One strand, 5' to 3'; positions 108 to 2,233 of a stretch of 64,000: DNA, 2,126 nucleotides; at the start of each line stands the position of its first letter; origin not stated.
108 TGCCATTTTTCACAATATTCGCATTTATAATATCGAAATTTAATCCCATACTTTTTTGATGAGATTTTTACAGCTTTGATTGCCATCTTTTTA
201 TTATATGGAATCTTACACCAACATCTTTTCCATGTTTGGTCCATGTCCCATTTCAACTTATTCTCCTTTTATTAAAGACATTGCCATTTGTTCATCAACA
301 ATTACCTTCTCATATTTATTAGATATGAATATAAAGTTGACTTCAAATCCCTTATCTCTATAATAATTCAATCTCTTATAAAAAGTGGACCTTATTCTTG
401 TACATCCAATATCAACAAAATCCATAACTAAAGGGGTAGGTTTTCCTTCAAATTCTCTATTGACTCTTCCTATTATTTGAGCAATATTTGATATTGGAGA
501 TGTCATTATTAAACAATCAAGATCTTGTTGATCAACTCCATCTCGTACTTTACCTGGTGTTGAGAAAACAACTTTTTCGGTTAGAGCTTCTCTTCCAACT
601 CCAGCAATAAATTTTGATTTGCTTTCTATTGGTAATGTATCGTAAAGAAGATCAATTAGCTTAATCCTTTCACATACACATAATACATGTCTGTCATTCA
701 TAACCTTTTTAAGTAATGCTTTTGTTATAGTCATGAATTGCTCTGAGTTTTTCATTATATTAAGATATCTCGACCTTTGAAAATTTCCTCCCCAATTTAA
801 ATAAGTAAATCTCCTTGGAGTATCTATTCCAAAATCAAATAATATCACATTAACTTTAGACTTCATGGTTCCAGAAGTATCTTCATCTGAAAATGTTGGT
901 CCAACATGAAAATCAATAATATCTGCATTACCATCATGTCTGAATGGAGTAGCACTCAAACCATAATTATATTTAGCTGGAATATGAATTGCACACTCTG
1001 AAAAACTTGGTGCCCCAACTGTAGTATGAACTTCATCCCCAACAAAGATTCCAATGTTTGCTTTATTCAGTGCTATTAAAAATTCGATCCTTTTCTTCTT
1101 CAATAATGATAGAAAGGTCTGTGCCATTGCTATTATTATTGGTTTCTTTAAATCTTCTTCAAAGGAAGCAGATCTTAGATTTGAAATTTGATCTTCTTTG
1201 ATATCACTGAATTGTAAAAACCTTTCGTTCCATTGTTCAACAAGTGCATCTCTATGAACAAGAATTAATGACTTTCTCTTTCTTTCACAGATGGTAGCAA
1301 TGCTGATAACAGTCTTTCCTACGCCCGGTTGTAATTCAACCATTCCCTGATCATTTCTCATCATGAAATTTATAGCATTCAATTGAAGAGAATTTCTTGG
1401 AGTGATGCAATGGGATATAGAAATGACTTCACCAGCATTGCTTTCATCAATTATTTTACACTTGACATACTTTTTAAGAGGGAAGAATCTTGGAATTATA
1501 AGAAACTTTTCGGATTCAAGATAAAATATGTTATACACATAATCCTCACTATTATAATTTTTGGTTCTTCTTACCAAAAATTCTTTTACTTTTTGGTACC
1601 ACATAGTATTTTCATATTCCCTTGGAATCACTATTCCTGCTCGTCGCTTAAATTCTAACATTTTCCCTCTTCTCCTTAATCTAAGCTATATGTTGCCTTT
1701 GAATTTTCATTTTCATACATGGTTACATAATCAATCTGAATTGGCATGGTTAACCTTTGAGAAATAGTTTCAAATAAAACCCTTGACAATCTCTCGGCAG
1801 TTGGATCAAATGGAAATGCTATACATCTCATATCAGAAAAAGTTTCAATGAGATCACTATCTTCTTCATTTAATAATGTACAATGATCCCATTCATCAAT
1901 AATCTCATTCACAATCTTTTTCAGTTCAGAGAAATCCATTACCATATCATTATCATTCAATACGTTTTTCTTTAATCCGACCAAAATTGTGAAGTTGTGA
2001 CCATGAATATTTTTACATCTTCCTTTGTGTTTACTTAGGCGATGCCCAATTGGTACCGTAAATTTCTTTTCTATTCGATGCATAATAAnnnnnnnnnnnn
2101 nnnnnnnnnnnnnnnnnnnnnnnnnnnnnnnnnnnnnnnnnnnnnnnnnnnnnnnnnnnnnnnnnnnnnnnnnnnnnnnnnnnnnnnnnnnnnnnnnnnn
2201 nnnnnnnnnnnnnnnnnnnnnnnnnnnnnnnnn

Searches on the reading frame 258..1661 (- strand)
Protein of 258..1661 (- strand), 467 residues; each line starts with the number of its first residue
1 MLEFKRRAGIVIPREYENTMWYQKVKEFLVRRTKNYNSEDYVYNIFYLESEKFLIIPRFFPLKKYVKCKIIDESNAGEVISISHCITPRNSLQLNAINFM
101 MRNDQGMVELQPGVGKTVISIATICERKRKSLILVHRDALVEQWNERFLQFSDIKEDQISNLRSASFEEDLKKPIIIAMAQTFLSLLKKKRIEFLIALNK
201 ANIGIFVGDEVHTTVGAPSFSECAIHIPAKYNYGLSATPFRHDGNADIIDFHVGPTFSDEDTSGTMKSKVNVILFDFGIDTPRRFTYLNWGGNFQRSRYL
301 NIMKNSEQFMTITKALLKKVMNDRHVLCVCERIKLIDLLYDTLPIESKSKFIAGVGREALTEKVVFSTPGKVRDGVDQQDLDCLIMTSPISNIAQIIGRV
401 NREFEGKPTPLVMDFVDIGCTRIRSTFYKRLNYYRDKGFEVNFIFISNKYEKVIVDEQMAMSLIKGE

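Call 26: search_protein_families(library=pfam, proteins=[window:258-1661:-], max_evalue=0.001)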
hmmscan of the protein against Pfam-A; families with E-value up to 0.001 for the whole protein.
window:258-1661:- (467 aa): 2 families
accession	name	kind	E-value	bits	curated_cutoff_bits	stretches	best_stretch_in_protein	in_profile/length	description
PF04851.21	ResIII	-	1.2e-19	71.3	22.5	1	101-241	21-164/164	Type III restriction enzyme, res subunit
PF00270.35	DEAD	-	1.7e-09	38.1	26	1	91-240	2-161/167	DEAD/DEAH box helicase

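Call 27: search_protein_families(library=phrogs, proteins=[window:258-1661:-], max_evalue=0.00001)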
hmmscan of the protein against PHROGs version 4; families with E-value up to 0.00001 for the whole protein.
window:258-1661:- (467 aa): 3 families
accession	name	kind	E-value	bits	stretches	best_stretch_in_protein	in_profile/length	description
phrog_16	-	DNA, RNA and nucleotide metabolism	1.1e-39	137.3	1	93-443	277-621/986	DNA helicase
phrog_62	-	DNA, RNA and nucleotide metabolism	1.4e-08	33.7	1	93-241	701-851/1881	DNA helicase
phrog_9690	-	DNA, RNA and nucleotide metabolism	1.2e-07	32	1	201-444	39-302/306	DNA helicase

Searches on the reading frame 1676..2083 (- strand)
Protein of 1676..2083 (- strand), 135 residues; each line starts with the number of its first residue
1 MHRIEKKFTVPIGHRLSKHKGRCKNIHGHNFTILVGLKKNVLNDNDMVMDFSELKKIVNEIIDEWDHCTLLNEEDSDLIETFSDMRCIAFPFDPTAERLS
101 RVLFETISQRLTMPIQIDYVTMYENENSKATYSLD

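Call 68: search_protein_families(library=pfam, alignment_id=A6, max_evalue=0.0001)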
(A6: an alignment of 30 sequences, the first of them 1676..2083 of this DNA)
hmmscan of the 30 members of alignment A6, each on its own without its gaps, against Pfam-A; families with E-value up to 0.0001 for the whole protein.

A. member 1, window:1676-2083:- (135 aa): 1 family
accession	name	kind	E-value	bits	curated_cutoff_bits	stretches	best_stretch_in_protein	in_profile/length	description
PF01242.24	PTPS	-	1.6e-32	112.4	22.4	1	4-133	2-119/121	6-pyruvoyl tetrahydropterin synthase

B. families by the number of members that match (of 30 scanned): 14 families
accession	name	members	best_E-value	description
PF01242.24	PTPS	1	1.6e-32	6-pyruvoyl tetrahydropterin synthase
PF13671.12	AAA_33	1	1.4e-18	AAA domain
PF13083.13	KH_KhpA-B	1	5.2e-18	KhpA/KhpB, KH domain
PF00154.27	RecA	1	1.7e-17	recA bacterial DNA recombination protein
PF13298.12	LigD_N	1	4.6e-15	DNA Ligase D 3'-phosphoesterase domain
PF04717.18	Phage_base_V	1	4.5e-10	Type VI secretion system/phage-baseplate injector OB domain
PF06745.19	ATPase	1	8.2e-09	KaiC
PF01510.30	Amidase_2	1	3.6e-08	N-acetylmuramoyl-L-alanine amidase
PF07963.17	N_methyl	1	2e-07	Prokaryotic N-terminal methylation motif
PF16213.11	DCB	1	1.8e-06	Mon2/Sec7/BIG1-like, dimerisation and cyclophilin-binding domain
PF06414.18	Zeta_toxin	1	5.2e-06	Zeta toxin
PF01367.25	5_3_exonuc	1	5.7e-06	5'-3' exonuclease, C-terminal SAM fold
PF08433.16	KTI12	1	2e-05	Chromatin associated protein KTI12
PF02739.22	5_3_exonuc_N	1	4e-05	5'-3' exonuclease, N-terminal resolvase-like domain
